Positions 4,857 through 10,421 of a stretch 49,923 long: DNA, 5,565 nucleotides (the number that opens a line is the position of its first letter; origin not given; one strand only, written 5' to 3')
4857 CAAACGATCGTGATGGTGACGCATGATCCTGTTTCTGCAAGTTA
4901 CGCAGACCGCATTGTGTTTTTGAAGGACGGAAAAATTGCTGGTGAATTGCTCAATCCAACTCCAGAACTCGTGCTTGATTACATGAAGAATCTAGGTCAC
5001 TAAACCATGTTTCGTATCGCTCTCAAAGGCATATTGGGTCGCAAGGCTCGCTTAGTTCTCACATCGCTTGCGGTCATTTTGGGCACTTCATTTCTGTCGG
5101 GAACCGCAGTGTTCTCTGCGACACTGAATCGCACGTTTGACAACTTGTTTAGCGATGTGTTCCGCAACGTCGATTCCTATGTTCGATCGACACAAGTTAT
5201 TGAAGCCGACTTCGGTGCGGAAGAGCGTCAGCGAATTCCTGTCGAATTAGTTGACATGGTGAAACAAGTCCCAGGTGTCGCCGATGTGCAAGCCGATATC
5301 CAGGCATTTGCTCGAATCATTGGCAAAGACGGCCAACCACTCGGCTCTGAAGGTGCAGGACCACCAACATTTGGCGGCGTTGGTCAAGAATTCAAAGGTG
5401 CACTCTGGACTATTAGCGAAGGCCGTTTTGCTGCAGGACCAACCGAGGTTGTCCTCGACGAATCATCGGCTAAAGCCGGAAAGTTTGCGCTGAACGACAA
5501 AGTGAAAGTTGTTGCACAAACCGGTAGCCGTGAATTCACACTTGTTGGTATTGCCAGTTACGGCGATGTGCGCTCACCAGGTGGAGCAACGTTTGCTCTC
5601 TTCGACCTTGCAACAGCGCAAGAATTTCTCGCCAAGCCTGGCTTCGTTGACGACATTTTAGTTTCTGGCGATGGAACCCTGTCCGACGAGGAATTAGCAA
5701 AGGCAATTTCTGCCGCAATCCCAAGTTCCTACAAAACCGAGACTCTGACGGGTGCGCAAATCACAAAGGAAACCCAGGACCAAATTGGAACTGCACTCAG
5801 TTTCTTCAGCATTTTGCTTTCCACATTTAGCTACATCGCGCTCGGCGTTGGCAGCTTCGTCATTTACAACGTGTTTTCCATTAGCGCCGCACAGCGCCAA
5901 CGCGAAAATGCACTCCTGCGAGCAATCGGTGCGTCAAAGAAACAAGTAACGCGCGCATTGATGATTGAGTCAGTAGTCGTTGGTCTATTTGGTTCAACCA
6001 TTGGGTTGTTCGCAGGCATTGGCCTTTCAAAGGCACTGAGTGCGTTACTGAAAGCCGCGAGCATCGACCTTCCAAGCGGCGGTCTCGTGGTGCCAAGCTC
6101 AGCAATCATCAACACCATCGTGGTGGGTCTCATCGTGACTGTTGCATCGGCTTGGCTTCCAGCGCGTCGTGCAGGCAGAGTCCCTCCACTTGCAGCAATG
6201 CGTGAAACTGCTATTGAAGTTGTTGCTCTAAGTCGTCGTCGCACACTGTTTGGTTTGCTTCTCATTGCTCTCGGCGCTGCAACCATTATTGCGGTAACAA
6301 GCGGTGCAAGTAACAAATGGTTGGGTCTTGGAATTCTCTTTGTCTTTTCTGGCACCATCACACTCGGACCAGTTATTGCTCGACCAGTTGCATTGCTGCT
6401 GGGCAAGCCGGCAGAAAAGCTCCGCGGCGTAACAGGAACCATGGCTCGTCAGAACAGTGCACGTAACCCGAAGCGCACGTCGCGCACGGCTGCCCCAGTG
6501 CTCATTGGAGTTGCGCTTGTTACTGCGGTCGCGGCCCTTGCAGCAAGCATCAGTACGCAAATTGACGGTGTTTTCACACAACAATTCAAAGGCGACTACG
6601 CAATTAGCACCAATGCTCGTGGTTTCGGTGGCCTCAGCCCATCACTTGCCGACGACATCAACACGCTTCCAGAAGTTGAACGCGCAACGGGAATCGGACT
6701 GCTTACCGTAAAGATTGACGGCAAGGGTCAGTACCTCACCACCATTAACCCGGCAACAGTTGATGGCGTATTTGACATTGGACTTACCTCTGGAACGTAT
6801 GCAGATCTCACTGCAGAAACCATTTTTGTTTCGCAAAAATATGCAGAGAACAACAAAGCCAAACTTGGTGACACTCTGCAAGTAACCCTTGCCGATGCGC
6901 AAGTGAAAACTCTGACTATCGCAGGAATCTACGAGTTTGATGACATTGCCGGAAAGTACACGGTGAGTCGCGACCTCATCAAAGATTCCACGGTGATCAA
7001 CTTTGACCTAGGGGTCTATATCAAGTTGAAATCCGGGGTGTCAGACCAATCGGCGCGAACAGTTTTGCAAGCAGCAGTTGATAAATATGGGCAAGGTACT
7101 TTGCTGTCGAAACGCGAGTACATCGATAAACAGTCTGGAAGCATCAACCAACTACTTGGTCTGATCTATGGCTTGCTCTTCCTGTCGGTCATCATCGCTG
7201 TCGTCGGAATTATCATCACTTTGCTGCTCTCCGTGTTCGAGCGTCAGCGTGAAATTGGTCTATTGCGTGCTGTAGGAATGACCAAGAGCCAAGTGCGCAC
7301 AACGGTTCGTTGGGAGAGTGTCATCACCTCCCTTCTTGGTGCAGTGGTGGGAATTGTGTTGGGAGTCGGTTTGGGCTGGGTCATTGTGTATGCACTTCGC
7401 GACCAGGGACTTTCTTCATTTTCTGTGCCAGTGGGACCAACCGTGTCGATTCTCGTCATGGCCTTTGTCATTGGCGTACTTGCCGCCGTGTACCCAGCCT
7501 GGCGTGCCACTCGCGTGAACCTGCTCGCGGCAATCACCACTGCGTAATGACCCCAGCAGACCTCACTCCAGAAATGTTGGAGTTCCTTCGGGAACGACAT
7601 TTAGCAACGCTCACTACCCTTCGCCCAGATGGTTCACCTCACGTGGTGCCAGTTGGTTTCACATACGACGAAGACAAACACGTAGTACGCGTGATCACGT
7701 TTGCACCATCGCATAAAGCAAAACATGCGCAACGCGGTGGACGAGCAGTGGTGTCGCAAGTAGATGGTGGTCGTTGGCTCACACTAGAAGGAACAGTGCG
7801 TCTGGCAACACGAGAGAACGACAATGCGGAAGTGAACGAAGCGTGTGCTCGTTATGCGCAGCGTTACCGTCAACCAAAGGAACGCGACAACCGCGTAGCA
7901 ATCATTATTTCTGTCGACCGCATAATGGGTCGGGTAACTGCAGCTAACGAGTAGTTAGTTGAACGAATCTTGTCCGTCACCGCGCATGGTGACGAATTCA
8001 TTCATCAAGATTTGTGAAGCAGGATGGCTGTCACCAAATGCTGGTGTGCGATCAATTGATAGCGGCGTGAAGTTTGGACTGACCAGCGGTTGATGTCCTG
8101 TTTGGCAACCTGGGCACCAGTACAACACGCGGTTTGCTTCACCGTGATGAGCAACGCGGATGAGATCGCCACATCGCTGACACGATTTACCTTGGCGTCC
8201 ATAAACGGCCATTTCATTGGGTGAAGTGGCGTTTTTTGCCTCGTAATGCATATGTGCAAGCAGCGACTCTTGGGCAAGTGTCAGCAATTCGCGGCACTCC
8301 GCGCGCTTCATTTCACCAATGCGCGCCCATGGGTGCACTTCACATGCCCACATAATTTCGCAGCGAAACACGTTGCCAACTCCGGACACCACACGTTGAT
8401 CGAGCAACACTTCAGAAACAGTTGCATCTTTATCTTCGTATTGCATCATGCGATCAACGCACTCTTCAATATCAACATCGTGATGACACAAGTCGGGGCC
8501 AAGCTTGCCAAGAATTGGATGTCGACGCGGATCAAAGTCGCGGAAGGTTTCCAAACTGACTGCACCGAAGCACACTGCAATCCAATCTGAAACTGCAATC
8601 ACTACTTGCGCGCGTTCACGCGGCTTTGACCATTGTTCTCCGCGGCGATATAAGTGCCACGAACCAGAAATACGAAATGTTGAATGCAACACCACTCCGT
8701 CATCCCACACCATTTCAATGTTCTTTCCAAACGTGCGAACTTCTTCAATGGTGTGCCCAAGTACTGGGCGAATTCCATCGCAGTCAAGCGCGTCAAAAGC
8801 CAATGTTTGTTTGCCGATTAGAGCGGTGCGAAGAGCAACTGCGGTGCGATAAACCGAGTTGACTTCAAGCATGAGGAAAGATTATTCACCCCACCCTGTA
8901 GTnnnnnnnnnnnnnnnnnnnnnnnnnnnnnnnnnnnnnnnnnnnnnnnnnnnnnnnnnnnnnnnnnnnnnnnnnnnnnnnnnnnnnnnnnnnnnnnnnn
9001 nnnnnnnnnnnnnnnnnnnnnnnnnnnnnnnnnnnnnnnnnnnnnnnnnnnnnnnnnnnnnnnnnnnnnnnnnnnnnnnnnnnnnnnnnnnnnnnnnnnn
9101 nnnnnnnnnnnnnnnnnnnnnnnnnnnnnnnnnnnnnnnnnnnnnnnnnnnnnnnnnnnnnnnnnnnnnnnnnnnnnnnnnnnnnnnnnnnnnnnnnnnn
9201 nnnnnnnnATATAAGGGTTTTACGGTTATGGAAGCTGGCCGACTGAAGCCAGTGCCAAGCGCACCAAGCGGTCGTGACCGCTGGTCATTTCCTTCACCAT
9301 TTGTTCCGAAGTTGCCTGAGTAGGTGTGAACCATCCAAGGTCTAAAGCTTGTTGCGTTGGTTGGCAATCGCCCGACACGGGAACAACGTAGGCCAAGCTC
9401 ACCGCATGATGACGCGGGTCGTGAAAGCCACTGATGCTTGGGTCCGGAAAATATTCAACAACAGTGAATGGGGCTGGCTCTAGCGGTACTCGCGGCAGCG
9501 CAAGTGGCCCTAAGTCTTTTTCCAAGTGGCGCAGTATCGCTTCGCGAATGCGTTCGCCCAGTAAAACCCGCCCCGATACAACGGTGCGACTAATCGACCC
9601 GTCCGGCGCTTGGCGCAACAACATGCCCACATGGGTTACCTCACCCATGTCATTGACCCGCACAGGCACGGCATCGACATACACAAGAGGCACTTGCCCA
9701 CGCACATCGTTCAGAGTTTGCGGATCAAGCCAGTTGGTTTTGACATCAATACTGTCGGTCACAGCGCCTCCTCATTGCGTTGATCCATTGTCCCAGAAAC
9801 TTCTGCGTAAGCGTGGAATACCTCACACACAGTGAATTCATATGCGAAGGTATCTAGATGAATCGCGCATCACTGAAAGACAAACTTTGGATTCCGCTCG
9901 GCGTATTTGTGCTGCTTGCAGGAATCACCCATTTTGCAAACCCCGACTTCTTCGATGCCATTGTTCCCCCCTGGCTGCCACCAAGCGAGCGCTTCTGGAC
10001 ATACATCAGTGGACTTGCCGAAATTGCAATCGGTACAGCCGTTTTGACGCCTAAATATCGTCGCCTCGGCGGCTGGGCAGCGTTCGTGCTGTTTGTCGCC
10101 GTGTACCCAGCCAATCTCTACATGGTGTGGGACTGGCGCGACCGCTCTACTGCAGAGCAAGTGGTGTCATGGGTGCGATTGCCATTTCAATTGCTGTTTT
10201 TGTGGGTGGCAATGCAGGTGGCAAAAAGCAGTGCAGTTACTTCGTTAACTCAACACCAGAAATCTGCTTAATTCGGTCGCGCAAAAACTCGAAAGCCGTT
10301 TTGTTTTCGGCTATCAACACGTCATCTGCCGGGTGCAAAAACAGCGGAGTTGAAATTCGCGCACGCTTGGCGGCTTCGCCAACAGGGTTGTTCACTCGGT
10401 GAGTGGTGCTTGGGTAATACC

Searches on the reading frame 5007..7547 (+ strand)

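Call 12: search_protein_families(library=pfam, proteins=[window:5007-7547:+], max_evalue=0.001)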
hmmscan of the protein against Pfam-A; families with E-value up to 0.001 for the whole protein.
window:5007-7547:+ (846 aa): 1 family
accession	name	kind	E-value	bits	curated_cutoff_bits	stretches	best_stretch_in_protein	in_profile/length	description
PF02687.27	FtsX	-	3.6e-41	140.4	25.5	2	273-394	2-120/120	FtsX-like permease C-terminal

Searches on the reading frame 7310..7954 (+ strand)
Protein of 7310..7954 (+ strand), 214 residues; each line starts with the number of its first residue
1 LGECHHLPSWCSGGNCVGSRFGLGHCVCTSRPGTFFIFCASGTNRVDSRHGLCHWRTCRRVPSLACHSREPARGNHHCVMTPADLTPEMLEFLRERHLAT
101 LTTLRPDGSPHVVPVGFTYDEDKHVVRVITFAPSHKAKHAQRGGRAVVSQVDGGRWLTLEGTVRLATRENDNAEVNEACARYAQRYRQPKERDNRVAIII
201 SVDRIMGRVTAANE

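Call 12: search_protein_families(library=pfam, proteins=[window:7310-7954:+], max_evalue=0.001)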
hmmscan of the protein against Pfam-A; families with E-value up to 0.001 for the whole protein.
window:7310-7954:+ (214 aa): 3 families
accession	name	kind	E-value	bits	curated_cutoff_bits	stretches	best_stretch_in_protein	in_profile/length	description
PF01243.27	PNPOx_N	-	1.6e-18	67.6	28.1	1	85-205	1-116/120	Pyridoxamine 5'-phosphate oxidase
PF12900.13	Pyridox_ox_2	-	4.3e-07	30.4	27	1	88-205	4-136/140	Pyridoxamine 5'-phosphate oxidase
PF16242.11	Pyrid_ox_like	-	0.00016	21.6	28.8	1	89-199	6-115/149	Pyridoxamine 5'-phosphate oxidase like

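Call 59: search_protein_families(library=ncbifam, proteins=[window:7310-7954:+], max_evalue=1e-10)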
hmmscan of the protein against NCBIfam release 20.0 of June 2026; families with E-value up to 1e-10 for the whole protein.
window:7310-7954:+ (214 aa): 1 family
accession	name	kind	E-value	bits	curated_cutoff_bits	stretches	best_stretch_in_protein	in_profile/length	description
TIGR03618.1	Rv1155_F420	subfamily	2e-26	92.6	79.05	1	90-207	2-127/127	TIGR03618 family F420-dependent PPOX class oxidoreductase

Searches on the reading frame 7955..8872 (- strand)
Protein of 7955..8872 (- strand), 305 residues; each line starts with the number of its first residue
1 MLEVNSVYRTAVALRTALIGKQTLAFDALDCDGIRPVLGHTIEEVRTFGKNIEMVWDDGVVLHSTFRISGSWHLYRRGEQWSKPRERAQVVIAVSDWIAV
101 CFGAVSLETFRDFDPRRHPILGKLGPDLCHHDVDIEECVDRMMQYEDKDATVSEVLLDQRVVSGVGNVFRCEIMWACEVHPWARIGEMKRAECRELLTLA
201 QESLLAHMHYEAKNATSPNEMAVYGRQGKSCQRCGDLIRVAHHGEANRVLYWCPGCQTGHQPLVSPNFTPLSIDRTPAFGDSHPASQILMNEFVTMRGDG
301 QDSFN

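Call 12: search_protein_families(library=pfam, proteins=[window:7955-8872:-], max_evalue=0.001)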
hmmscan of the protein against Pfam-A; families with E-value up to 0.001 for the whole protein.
window:7955-8872:- (305 aa): 1 family
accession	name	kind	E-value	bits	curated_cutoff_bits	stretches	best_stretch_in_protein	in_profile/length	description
PF06831.19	H2TH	-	1e-11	45.1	34.7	1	124-206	1-80/93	Formamidopyrimidine-DNA glycosylase H2TH domain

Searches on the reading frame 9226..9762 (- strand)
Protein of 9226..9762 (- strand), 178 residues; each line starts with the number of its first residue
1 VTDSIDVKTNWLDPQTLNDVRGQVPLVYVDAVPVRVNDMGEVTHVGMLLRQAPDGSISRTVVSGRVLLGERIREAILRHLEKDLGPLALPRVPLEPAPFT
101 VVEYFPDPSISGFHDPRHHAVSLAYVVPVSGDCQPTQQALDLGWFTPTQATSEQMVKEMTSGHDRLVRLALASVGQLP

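Call 13: search_protein_families(library=pfam, proteins=[window:9226-9762:-], max_evalue=0.001)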
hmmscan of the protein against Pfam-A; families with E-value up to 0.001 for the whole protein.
window:9226-9762:- (178 aa): 2 families
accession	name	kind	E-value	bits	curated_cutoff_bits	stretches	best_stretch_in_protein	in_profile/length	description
PF16262.11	DUF4916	-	3.7e-75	251.6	27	1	9-175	3-169/170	Domain of unknown function (DUF4916)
PF00293.34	NUDIX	-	4.4e-05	24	21.1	1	48-166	19-130/134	NUDIX domain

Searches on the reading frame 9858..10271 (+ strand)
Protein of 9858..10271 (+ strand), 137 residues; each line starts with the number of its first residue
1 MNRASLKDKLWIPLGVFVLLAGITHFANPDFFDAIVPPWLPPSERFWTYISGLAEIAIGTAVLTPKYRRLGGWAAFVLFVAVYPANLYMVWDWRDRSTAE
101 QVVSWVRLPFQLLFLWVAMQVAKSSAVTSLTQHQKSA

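Call 13: search_protein_families(library=pfam, proteins=[window:9858-10271:+], max_evalue=0.001)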
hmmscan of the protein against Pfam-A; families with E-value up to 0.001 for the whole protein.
window:9858-10271:+ (137 aa): 1 family
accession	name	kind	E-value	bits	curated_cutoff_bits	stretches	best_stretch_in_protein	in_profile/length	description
PF07291.16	MauE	-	6.9e-07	30.1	27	1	14-88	12-89/128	Methylamine utilisation protein MauE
